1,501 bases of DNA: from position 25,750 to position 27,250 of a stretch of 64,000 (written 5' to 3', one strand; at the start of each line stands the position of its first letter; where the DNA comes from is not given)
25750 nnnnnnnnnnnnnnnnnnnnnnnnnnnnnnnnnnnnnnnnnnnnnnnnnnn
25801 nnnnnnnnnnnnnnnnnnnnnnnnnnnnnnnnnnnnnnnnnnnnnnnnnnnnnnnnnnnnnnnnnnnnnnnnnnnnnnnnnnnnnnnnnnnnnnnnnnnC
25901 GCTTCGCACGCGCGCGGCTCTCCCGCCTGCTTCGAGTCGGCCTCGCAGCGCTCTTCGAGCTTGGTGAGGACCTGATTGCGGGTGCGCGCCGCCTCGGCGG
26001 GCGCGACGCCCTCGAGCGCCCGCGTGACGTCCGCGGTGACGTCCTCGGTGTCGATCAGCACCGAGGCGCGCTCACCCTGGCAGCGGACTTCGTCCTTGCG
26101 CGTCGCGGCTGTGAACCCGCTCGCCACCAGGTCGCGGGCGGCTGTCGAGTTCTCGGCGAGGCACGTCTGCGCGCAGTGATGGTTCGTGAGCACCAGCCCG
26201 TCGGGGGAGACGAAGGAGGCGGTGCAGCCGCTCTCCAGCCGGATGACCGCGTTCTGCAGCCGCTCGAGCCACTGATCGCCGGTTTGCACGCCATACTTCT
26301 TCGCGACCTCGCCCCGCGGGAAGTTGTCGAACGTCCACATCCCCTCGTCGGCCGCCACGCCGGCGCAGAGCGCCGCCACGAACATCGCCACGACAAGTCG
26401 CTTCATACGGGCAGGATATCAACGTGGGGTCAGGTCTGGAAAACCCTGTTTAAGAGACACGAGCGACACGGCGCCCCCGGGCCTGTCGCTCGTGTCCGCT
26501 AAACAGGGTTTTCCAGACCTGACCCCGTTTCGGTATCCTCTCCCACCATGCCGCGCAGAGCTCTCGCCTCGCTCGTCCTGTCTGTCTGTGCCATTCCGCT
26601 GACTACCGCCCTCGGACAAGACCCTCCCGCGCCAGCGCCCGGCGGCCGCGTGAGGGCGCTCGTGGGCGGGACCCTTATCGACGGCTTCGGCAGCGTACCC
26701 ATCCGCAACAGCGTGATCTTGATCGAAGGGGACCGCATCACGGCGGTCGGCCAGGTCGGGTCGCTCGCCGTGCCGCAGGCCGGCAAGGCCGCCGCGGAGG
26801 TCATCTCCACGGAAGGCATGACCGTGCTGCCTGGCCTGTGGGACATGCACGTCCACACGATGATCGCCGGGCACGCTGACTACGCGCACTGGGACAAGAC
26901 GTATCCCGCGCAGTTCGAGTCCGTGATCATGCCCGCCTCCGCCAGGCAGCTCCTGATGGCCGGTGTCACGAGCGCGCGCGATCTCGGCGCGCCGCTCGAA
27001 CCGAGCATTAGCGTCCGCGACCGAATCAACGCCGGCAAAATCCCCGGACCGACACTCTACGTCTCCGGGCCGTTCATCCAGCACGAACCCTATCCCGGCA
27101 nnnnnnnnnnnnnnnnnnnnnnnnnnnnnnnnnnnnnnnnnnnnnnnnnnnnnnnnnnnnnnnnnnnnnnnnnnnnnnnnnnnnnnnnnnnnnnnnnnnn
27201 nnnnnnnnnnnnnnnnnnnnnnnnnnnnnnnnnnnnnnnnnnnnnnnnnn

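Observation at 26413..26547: Palindromic element appears to act as a symmetric bidirectional promoter for two leaderless genes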

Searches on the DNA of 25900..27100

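Call 6: search_rna_families(source=window, start=25900, end=27100, threshold=evalue, max_evalue=1)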
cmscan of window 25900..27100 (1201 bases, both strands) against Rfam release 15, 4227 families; matches with E-value up to 1: 2.
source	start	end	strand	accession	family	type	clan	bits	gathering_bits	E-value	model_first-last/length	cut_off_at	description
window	26766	26816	+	RF03006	M23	Gene; sRNA;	-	21.5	41.2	0.25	1-53/53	no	M23 RNA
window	26433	26492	-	RF00468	HCV_SLVII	Cis-reg;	-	18.2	63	0.46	1-70/70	no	Hepatitis C virus stem-loop VII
